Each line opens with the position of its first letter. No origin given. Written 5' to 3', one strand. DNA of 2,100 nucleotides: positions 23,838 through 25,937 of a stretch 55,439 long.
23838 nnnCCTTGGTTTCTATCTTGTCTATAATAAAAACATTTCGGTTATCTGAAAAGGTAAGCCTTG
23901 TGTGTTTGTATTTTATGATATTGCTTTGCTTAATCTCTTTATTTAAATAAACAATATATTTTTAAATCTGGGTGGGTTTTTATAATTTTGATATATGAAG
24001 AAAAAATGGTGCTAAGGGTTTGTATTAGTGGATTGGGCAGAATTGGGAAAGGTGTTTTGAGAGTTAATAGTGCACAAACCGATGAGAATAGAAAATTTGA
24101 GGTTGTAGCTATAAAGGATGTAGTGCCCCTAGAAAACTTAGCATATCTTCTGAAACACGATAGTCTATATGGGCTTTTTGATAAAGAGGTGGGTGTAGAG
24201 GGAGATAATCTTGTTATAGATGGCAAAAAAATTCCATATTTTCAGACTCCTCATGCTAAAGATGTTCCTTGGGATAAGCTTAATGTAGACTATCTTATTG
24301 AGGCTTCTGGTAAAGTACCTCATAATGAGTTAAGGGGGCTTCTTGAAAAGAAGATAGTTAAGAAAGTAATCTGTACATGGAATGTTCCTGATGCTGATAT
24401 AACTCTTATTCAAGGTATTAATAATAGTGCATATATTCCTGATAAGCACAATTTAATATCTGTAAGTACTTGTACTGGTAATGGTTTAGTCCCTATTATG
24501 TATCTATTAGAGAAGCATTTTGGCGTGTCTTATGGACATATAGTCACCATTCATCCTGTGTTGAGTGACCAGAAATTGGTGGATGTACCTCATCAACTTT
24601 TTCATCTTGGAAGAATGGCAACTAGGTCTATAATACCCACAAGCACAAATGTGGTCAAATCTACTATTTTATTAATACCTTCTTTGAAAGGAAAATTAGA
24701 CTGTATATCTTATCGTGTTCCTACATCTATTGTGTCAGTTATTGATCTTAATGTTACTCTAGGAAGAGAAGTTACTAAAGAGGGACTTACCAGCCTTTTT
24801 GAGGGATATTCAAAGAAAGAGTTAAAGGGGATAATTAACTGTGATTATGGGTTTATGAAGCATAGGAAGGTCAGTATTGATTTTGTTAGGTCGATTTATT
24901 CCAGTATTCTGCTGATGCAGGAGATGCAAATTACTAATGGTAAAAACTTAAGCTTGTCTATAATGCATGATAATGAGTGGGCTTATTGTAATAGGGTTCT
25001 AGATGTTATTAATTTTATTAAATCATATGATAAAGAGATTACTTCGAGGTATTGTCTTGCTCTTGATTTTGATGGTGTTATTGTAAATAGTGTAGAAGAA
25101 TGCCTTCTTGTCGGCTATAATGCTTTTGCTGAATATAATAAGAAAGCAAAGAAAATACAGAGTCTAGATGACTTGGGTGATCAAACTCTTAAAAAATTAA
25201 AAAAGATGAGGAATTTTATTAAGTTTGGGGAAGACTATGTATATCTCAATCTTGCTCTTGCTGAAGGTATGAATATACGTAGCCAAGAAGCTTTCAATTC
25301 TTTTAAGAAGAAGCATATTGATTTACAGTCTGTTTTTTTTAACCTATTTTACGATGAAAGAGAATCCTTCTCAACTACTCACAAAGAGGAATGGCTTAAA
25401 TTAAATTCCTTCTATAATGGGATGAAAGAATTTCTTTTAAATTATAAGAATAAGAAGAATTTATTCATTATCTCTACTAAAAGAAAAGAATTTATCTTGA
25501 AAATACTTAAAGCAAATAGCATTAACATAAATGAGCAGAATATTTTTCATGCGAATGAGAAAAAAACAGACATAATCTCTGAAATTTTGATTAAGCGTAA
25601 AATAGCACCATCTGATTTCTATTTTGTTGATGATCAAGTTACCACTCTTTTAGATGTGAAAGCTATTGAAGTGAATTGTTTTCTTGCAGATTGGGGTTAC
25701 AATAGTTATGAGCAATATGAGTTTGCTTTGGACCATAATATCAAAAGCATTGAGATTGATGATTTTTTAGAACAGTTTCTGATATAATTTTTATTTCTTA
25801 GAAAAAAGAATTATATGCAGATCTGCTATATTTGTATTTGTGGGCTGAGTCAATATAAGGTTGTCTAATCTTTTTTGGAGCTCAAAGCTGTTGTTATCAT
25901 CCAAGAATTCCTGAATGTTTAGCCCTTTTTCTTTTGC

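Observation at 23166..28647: Phosphoglycerate-centred activation module: GAPDH-HAD fusion, MOFRL glycerate kinase, PGM-like phosphatase, cytidylyltransferase-like NTase and CDP-alcohol transferase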

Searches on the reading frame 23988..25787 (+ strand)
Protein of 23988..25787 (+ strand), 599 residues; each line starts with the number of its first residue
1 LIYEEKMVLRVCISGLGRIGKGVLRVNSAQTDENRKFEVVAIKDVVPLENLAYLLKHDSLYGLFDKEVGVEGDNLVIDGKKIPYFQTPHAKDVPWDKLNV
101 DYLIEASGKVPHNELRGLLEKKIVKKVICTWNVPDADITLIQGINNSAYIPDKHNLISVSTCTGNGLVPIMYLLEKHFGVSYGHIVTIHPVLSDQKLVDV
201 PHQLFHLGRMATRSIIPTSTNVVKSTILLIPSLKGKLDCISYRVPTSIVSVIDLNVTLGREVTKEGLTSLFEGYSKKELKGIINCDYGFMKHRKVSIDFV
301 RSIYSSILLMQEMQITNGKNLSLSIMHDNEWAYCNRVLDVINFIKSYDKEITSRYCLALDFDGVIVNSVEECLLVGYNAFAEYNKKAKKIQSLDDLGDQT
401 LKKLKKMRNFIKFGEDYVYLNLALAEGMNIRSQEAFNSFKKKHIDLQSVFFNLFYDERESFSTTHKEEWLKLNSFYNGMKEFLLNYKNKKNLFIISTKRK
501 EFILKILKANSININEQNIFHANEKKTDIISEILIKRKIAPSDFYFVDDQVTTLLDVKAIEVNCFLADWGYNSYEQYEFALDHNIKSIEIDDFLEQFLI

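Call 3: search_protein_families(library=pfam, proteins=[window:23988-25787:+], max_evalue=0.01)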
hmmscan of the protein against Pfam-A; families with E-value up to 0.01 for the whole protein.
window:23988-25787:+ (599 aa): 3 families
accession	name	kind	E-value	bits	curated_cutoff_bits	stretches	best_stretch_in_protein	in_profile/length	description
PF02800.25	Gp_dh_C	-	7.4e-32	110.5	24.4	1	167-321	1-152/158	Glyceraldehyde 3-phosphate dehydrogenase, C-terminal domain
PF00044.30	Gp_dh_N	-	9.6e-27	93.7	31.7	1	10-110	2-98/101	Glyceraldehyde 3-phosphate dehydrogenase, NAD binding domain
PF13419.12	HAD_2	-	2.1e-05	25.2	23.8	1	360-560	4-171/178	Haloacid dehalogenase-like hydrolase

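Call 4: search_protein_families(library=ncbifam, proteins=[window:23988-25787:+], max_evalue=0.01)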
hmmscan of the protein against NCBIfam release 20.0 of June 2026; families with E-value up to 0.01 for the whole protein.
window:23988-25787:+ (599 aa): 10 families
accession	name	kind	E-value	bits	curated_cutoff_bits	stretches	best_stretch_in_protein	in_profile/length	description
NF005830.0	PRK07729.1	equivalog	1.5e-75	254.3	546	1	8-346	2-332/343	glyceraldehyde-3-phosphate dehydrogenase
TIGR01534.1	GAPDH-I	equivalog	1.3e-73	248.1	367.2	1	10-339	1-330/330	type I glyceraldehyde-3-phosphate dehydrogenase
NF033735.1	G3PDH_Arsen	exception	1.8e-61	208.4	450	1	11-340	1-322/323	ArsJ-associated glyceraldehyde-3-phosphate dehydrogenase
NF010058.0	PRK13535.1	equivalog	9.4e-61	205.8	539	1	7-341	1-330/339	erythrose-4-phosphate dehydrogenase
TIGR01532.1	E4PD_g-proteo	equivalog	6.4e-59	199.8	530.55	1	10-339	1-325/325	erythrose-4-phosphate dehydrogenase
NF005641.0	PRK07403.1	equivalog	1.4e-58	198.7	616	1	9-344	2-332/337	type I glyceraldehyde-3-phosphate dehydrogenase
NF006512.0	PRK08955.1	equivalog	1.5e-55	188.9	563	1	7-344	1-330/334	glyceraldehyde-3-phosphate dehydrogenase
NF011954.0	PRK15425.1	equivalog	7.3e-52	176.5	662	1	7-344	1-329/331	glyceraldehyde-3-phosphate dehydrogenase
NF006139.0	PRK08289.1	equivalog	3.5e-43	147.9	431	1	11-347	131-472/480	glyceraldehyde-3-phosphate dehydrogenase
NF009695.0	PRK13222.1-2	equivalog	0.00027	20.5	225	0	453-576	73-202/226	phosphoglycolate phosphatase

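Call 8: find_homologous_proteins(query=window:23988-25787:+, max_evalue=0.00001)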
Query window:23988-25787:+ (599 aa): 976 proteins with E <= 0.00001 among 8000 candidates; the best 120 are listed.
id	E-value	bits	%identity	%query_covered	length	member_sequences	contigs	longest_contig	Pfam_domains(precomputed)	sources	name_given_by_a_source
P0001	0.0e+0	1332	100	99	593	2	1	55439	PF13419.13,PF02800.26,PF00044.31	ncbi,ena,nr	ncbi:MAG: aldehyde dehydrogenase [Nanoarchaeota archaeon]|nr:aldehyde dehydrogenase [Nanoarchaeota a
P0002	6.3e-123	430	57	56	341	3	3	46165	PF02800.26,PF00044.31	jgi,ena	jgi:glyceraldehyde 3-phosphate dehydrogenase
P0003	1.8e-122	428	57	57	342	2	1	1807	PF02800.26,PF00044.31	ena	-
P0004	3.8e-114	401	53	57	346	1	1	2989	PF02800.26,PF00044.31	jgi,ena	-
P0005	6.3e-107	377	52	57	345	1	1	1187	PF02800.26,PF00044.31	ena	-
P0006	3.4e-102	361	47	56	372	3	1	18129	PF02800.26,PF00044.31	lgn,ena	-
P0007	3.6e-102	361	48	58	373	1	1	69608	PF02800.26,PF00044.31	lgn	-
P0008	2.0e-101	359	47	57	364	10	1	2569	PF02800.26,PF00044.31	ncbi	-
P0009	2.0e-101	359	47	57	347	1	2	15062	PF02800.26,PF00044.31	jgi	-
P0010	2.1e-101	359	48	57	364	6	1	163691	PF02800.26,PF00044.31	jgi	-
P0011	2.5e-101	358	47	57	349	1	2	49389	PF02800.26,PF00044.31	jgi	-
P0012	3.3e-101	358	50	57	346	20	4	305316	PF02800.26,PF00044.31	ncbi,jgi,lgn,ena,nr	ncbi:MAG: glyceraldehyde-3-phosphate dehydrogenase [Proteobacteria bacterium ST_bin11]|jgi:glycerald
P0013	3.6e-101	358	50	58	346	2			PF02800.26,PF00044.31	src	-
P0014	6.2e-101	357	50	57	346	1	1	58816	PF02800.26,PF00044.31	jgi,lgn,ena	jgi:glyceraldehyde 3-phosphate dehydrogenase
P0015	1.7e-100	356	48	56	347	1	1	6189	PF02800.26,PF00044.31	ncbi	ncbi:MAG: glyceraldehyde 3-phosphate dehydrogenase NAD-binding domain-containing protein [Methylococ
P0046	4.3e-97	344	46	57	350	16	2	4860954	PF02800.26,PF00044.31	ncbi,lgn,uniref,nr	ncbi:glyceraldehyde 3-phosphate dehydrogenase NAD-binding domain-containing protein [Methylomonas ko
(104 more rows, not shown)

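Call 9: find_encoding_contigs(protein=P0002, flank=10000, max_places=3)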
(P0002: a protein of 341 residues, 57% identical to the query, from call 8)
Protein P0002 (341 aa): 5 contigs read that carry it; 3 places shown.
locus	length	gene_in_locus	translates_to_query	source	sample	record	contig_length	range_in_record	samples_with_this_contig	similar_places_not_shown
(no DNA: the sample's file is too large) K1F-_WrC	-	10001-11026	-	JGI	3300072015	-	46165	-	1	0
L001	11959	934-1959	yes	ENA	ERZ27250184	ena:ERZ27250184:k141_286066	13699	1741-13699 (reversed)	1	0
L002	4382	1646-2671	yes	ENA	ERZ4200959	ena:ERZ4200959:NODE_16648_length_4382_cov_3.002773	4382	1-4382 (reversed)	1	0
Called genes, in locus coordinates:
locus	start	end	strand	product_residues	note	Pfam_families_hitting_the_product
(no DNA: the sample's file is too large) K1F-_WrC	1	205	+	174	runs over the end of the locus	PF00908:dTDP_sugar_isom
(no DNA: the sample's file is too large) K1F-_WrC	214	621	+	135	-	-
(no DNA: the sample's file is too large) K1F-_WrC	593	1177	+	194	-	PF08241:Methyltransf_11 (weak), PF13649:Methyltransf_25 (weak)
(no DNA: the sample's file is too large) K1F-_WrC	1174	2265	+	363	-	PF01041:DegT_DnrJ_EryC1, PF00155:Aminotran_1_2 (weak), PF01212:Beta_elim_lyase (weak), PF01053:Cys_Met_Meta_PP (weak)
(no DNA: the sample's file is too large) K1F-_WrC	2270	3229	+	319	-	PF01370:Epimerase, PF16363:GDP_Man_Dehyd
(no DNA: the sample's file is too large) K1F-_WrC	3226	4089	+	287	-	PF01531:Glyco_transf_11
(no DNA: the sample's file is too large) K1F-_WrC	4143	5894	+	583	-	PF00664:ABC_membrane, PF00005:ABC_tran, PF13555:AAA_29 (faint), PF02463:SMC_N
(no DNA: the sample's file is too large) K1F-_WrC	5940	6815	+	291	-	PF01073:3Beta_HSD (weak), PF01370:Epimerase, PF02719:Polysacc_synt_2 (weak), PF16363:GDP_Man_Dehyd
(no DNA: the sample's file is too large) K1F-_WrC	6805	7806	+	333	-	-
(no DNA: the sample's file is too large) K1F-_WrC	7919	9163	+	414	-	PF02595:Gly_kinase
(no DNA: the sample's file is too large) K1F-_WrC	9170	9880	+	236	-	PF00483:NTP_transferase, PF12804:NTP_transf_3, PF20202:DUF6564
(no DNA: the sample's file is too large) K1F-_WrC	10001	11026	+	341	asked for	PF00044:Gp_dh_N, PF02800:Gp_dh_C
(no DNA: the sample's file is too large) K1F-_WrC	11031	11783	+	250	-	-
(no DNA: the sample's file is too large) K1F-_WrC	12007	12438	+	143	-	-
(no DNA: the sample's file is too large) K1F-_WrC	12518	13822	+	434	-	-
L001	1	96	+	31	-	?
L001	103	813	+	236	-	PF00483:NTP_transferase, PF12804:NTP_transf_3, PF20202:DUF6564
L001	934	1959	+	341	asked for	PF00044:Gp_dh_N, PF02800:Gp_dh_C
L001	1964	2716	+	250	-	-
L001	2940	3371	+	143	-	-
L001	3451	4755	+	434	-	-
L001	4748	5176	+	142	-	-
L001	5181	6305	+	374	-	PF01041:DegT_DnrJ_EryC1, PF00155:Aminotran_1_2, PF01053:Cys_Met_Meta_PP, PF01212:Beta_elim_lyase (weak)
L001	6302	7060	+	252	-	PF13489:Methyltransf_23, PF05175:MTS (weak), PF13847:Methyltransf_31, PF08241:Methyltransf_11, PF08242:Methyltransf_12, PF13649:Methyltransf_25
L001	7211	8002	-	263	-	PF05050:Methyltransf_21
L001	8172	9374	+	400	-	-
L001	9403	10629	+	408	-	PF00534:Glycos_transf_1, PF13692:Glyco_trans_1_4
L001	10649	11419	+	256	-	PF00483:NTP_transferase, PF12804:NTP_transf_3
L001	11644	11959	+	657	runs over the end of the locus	PF00596:Aldolase_II, PF00106:adh_short, PF23441:SDR (faint), PF01370:Epimerase (faint), PF13561:adh_short_C2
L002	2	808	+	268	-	?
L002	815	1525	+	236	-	PF00483:NTP_transferase, PF12804:NTP_transf_3, PF20202:DUF6564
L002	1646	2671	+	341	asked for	PF00044:Gp_dh_N, PF02800:Gp_dh_C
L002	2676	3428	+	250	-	-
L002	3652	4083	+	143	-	-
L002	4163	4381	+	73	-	?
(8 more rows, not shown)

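Call 10: find_encoding_contigs(protein=P0046, flank=10000, max_places=2)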
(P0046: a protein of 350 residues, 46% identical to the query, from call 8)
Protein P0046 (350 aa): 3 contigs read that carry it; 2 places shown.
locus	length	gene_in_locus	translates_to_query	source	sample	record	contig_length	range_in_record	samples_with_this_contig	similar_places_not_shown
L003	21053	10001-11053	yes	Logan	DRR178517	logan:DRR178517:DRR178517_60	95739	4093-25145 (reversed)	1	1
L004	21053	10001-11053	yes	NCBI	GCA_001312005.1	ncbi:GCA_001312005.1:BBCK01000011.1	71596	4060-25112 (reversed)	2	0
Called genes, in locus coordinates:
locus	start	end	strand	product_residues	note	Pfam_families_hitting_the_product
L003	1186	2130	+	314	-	PF00226:DnaJ, PF01556:DnaJ_C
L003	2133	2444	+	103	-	PF12728:HTH_17 (weak), PF13591:MerR_2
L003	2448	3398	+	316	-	PF01435:Peptidase_M48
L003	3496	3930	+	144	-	PF21352:Zn_ribbon_Thio2, PF00085:Thioredoxin, PF14595:Thioredoxin_9 (weak), PF13098:Thioredoxin_2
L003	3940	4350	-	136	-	-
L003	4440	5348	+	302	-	PF01507:PAPS_reduct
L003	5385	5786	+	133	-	PF13511:DUF4124, PF05901:Excalibur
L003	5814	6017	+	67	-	PF10047:DUF2281 (weak)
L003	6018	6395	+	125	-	PF02661:Fic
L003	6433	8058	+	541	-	PF00009:GTP_EFTU, PF01926:MMR_HSR1 (faint), PF03144:GTP_EFTU_D2 (weak), PF22594:GTP-eEF1A_C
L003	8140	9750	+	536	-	PF13432:TPR_16, PF13414:TPR_11, PF13424:TPR_12, PF13414:TPR_11, PF13432:TPR_16, PF14559:TPR_19, PF00515:TPR_1, PF13759:2OG-FeII_Oxy_5, +28 more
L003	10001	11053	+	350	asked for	PF00044:Gp_dh_N, PF02800:Gp_dh_C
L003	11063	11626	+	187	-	PF03167:UDG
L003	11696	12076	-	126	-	PF01196:Ribosomal_L17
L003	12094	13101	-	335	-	PF01193:RNA_pol_L, PF01000:RNA_pol_A_bac, PF03118:RNA_pol_A_CTD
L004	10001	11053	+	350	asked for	PF00044:Gp_dh_N, PF02800:Gp_dh_C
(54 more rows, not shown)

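Call 80: search_protein_families(library=pfam, proteins=[L001:3451-4755:+, L001:2940-3371:+], max_evalue=0.01)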
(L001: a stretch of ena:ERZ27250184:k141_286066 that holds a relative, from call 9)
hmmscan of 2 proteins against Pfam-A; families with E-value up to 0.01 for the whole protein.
L001:3451-4755:+ (434 aa): 2 families
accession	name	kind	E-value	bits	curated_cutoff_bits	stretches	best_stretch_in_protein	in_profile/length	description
PF18468.6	Pfk_N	-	7.8e-05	23.5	26.8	0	359-414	20-69/98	Phosphofructokinase N-terminal domain yeast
PF04464.20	Glyphos_transf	-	0.00042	19.8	22.1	1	216-353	159-291/367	CDP-Glycerol:Poly(glycerophosphate) glycerophosphotransferase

L001:2940-3371:+ (143 aa): 1 family
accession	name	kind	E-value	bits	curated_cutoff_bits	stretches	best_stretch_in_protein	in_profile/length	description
PF01230.28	HIT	-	0.0065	17.5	21.5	1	29-97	23-97/98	HIT domain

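Call 82: search_protein_families(library=pfam, proteins=[L002:2-808:+], max_evalue=0.001)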
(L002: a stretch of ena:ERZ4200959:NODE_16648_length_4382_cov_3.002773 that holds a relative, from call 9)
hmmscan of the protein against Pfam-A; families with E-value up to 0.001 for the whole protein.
L002:2-808:+ (268 aa): 1 family
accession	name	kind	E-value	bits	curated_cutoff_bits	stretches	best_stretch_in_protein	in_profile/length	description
PF02595.20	Gly_kinase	-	1.2e-25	90.7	23.3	1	1-201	144-329/372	Glycerate kinase family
